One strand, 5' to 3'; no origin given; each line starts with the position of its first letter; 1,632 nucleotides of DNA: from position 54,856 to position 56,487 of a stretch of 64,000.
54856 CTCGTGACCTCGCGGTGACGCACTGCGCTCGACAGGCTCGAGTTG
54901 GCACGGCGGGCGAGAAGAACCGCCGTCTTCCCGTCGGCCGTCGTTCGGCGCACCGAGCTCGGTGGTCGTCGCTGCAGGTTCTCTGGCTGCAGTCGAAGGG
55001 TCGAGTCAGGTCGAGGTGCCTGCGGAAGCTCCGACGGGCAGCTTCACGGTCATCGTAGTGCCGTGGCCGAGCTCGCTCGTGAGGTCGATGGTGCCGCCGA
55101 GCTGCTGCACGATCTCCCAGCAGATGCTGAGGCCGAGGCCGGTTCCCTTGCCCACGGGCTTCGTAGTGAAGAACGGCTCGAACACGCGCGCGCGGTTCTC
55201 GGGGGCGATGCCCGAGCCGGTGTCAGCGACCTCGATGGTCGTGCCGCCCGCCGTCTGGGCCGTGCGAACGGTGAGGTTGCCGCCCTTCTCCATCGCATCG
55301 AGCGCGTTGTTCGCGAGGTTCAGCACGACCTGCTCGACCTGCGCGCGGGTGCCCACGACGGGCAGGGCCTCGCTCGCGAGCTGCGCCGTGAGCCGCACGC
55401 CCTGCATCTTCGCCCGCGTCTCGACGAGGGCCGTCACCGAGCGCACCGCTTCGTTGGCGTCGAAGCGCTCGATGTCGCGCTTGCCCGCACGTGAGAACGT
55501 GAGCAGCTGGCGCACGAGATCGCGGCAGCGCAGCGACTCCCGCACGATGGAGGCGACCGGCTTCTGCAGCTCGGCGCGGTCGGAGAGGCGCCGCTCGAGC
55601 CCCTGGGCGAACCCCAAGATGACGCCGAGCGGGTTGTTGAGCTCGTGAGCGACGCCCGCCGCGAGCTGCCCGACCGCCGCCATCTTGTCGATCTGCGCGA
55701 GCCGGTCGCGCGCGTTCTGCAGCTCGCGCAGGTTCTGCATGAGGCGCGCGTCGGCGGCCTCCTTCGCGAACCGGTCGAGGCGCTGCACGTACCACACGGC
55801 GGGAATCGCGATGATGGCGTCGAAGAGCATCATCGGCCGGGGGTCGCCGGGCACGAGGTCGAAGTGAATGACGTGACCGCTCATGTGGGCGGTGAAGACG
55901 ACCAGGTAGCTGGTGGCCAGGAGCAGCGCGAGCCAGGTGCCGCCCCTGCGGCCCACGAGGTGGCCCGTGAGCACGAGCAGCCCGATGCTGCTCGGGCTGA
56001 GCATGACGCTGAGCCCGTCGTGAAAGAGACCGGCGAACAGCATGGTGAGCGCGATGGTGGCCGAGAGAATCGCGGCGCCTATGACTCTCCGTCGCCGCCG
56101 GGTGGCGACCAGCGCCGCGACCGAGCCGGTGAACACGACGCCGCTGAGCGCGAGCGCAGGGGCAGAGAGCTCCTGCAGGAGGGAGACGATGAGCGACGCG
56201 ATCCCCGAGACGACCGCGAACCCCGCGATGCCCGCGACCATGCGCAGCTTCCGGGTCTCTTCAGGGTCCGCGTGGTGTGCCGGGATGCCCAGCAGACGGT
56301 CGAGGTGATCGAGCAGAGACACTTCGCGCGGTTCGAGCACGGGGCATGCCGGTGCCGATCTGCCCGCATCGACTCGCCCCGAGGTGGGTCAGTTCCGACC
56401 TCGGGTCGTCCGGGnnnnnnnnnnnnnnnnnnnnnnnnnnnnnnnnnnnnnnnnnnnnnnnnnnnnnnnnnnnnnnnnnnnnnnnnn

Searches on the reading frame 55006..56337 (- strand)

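Call 72: search_protein_families(library=pfam, proteins=[window:55006-56337:-], max_evalue=0.0001)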
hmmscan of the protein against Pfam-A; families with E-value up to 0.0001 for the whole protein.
window:55006-56337:- (443 aa): 2 families
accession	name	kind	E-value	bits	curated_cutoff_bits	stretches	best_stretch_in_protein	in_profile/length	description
PF02518.31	HATPase_c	-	1.6e-27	96.6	26.4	1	331-435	3-109/111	Histidine kinase-, DNA gyrase B-, and HSP90-like ATPase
PF00512.31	HisKA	-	2e-15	57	26.9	1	222-285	2-64/66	His Kinase A (phospho-acceptor) domain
